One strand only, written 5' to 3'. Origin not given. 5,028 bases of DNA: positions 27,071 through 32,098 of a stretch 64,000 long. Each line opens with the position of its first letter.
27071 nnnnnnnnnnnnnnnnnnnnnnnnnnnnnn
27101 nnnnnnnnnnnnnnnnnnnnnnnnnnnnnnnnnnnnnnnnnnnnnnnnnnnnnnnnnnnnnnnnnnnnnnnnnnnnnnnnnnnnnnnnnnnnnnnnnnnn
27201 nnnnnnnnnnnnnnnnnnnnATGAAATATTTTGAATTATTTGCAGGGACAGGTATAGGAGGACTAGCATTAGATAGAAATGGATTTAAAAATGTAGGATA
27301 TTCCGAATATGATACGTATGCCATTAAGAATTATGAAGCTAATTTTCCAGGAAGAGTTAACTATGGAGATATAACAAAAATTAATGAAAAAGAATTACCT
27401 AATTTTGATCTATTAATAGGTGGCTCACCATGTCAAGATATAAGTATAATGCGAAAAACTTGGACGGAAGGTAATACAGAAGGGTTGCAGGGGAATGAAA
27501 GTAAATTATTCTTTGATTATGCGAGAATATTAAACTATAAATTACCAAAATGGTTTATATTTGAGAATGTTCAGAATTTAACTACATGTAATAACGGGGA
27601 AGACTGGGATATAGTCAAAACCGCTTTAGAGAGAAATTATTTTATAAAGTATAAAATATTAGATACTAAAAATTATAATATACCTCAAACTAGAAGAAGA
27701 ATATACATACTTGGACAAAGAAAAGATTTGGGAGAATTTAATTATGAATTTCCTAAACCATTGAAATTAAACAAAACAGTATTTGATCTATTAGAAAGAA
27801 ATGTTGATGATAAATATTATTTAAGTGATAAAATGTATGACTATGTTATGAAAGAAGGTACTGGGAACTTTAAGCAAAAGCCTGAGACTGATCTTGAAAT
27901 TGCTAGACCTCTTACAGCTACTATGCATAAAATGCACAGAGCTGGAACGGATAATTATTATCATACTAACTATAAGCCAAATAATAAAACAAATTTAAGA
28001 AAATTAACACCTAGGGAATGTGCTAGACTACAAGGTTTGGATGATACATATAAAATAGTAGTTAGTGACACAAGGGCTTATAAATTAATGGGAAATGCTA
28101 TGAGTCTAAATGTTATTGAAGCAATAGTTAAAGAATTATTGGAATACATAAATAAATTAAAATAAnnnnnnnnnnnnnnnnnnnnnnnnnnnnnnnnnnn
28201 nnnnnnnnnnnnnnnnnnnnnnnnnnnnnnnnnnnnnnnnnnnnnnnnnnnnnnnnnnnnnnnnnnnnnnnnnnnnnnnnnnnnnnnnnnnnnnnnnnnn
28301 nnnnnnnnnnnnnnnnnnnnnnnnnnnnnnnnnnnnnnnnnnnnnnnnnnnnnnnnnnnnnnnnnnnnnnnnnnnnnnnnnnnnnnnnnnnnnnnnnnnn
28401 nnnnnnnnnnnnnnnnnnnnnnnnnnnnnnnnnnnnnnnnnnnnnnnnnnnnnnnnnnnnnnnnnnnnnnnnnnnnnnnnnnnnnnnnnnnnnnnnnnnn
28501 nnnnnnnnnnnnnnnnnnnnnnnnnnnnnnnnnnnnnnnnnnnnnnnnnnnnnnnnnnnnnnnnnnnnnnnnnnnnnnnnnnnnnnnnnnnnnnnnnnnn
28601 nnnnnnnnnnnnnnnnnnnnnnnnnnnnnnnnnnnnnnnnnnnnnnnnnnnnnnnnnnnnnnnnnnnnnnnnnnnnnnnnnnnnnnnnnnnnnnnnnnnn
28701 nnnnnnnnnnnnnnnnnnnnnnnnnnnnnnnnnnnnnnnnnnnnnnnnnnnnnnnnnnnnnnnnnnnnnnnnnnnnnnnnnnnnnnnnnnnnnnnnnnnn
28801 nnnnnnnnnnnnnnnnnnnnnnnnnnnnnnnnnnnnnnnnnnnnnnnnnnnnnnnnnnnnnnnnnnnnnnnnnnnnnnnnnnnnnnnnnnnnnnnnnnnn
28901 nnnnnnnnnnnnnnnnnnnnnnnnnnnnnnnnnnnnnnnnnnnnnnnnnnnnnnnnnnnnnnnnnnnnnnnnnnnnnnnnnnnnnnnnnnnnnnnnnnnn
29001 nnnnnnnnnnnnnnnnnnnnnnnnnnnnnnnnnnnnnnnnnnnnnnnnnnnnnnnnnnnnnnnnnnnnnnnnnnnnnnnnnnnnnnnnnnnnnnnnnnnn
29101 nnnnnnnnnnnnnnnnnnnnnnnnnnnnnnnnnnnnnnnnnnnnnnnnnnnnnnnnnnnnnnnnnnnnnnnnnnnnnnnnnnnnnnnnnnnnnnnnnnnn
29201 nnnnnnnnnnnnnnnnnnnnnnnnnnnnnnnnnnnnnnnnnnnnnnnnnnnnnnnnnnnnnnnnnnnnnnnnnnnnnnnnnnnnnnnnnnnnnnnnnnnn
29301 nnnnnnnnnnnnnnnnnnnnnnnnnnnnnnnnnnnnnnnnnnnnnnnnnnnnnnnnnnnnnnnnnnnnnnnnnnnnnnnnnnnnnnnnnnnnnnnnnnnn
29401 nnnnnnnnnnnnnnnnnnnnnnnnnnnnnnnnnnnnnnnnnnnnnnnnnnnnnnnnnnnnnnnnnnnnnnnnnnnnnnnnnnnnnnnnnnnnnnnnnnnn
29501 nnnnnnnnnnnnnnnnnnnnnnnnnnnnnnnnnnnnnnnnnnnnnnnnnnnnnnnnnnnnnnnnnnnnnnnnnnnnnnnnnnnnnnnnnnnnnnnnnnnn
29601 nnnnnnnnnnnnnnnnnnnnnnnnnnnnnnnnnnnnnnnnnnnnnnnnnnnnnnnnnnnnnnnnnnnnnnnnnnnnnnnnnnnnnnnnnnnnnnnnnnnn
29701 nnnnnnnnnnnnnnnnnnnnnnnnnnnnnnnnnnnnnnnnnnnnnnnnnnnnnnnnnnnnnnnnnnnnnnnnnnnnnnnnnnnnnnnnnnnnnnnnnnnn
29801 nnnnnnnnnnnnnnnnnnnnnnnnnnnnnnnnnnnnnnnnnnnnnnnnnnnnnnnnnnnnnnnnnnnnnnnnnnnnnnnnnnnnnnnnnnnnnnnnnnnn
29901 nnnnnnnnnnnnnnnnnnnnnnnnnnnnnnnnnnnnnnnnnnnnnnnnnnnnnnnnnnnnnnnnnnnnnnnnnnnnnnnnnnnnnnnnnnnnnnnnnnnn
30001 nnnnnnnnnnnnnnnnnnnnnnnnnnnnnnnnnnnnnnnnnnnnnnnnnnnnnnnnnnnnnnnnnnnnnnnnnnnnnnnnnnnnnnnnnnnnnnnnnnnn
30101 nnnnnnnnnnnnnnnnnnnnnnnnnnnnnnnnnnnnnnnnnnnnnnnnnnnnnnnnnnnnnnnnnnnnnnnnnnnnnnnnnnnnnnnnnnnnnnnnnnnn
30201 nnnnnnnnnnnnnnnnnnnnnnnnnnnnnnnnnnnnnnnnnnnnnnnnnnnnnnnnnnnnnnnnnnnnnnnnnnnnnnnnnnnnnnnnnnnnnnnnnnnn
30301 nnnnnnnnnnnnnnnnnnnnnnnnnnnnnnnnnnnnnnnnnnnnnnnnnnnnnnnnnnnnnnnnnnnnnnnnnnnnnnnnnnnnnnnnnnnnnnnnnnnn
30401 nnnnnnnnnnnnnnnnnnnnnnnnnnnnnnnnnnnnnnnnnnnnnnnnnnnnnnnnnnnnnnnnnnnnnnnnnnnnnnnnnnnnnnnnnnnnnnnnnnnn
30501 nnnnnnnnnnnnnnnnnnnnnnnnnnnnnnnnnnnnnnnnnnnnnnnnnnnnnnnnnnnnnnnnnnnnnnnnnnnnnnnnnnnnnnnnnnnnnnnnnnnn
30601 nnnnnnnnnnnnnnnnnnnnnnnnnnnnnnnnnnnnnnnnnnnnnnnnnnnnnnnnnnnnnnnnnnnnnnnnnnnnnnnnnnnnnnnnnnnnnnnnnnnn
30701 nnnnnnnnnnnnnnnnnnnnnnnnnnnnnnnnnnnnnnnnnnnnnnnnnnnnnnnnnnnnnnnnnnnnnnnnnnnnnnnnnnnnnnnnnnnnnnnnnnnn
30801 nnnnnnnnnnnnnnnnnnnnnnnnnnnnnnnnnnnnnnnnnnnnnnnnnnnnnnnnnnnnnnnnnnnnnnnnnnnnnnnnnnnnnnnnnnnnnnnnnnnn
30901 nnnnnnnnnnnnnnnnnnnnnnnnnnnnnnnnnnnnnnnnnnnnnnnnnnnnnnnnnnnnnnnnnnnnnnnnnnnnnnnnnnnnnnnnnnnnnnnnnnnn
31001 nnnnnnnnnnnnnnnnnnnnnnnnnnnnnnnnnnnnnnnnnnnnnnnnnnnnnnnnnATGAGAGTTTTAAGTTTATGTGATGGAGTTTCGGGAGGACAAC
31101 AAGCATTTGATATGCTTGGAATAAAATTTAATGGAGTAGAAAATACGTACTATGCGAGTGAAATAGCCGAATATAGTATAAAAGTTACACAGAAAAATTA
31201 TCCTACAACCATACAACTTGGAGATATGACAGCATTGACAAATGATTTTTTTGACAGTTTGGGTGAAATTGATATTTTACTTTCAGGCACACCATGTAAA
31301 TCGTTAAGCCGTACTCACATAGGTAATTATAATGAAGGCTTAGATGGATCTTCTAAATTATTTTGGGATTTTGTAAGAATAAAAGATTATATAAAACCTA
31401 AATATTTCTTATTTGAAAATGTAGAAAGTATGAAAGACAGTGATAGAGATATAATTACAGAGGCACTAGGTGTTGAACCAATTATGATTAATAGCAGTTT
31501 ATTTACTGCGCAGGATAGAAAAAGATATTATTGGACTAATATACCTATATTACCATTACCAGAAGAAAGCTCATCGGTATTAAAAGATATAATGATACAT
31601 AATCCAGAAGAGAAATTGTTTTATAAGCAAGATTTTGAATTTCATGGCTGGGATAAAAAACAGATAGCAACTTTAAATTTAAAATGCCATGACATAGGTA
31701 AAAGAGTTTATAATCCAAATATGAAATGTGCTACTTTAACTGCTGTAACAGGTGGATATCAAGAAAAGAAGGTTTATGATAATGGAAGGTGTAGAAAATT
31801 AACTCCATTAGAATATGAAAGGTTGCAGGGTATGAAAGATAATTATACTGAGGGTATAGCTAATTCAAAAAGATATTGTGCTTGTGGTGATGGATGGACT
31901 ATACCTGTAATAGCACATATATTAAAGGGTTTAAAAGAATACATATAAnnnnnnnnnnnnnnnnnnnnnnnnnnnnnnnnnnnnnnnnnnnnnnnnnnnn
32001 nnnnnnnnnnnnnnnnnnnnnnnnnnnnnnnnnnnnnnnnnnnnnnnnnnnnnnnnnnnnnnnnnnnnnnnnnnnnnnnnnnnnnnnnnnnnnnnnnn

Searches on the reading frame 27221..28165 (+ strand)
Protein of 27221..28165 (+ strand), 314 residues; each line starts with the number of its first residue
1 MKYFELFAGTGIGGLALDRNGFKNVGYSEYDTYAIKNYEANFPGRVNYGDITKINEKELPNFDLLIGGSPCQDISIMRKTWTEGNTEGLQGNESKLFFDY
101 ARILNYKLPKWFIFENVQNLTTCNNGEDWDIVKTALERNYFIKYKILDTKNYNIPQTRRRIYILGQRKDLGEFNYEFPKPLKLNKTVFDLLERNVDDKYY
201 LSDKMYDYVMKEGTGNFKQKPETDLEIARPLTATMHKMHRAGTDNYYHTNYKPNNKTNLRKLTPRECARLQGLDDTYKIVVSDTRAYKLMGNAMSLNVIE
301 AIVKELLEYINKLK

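Call 81: search_protein_families(library=phrogs, proteins=[window:27221-28165:+], max_evalue=0.00001)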
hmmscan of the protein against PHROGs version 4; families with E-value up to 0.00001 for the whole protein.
window:27221-28165:+ (314 aa): 9 families
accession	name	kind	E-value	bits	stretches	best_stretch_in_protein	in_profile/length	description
phrog_116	-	other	6.6e-74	250.6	1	1-312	208-495/779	DNA methyltransferase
phrog_363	-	other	1.5e-40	140.4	1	1-311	54-317/327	DNA methyltransferase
phrog_17284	-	unknown function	5.4e-14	53.1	1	252-312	152-216/245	-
phrog_26324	-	other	7.7e-12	46.7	1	236-311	124-208/210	DNA methyltransferase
phrog_16427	-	other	1.1e-11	45.9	1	257-311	115-173/235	DNA methyltransferase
phrog_16528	-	other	1.5e-11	45.3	1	242-309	153-220/236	DNA methyltransferase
phrog_36001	-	unknown function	7.7e-10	38.6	1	94-292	488-680/715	-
phrog_5999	-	other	4.3e-07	30.9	1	4-82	6-89/109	DNA methyltransferase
phrog_13621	-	unknown function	6.8e-07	30.2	1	257-305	52-107/121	-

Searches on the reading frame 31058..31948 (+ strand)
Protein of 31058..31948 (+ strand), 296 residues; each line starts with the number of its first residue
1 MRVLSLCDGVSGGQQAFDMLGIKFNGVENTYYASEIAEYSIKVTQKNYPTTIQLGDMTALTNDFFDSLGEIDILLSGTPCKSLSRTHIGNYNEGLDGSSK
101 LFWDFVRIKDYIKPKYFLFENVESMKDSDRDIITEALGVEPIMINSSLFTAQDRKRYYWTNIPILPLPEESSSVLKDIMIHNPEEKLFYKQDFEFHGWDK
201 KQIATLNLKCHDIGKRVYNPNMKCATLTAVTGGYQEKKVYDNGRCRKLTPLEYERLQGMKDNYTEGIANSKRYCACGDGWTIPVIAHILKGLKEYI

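Call 81: search_protein_families(library=phrogs, proteins=[window:31058-31948:+], max_evalue=0.00001)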
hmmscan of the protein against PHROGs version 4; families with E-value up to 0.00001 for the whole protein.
window:31058-31948:+ (296 aa): 6 families
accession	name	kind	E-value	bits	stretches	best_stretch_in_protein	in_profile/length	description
phrog_116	-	other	2.5e-55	189.2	1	1-295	208-492/779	DNA methyltransferase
phrog_363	-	other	1.2e-19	71.6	1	1-294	54-314/327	DNA methyltransferase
phrog_17284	-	unknown function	2.6e-16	60.7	1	238-292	151-210/245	-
phrog_16528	-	other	7.2e-14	52.9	1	226-293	149-218/236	DNA methyltransferase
phrog_16427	-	other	1.4e-09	39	1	235-295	106-171/235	DNA methyltransferase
phrog_26324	-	other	5e-07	30.9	1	235-295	137-206/210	DNA methyltransferase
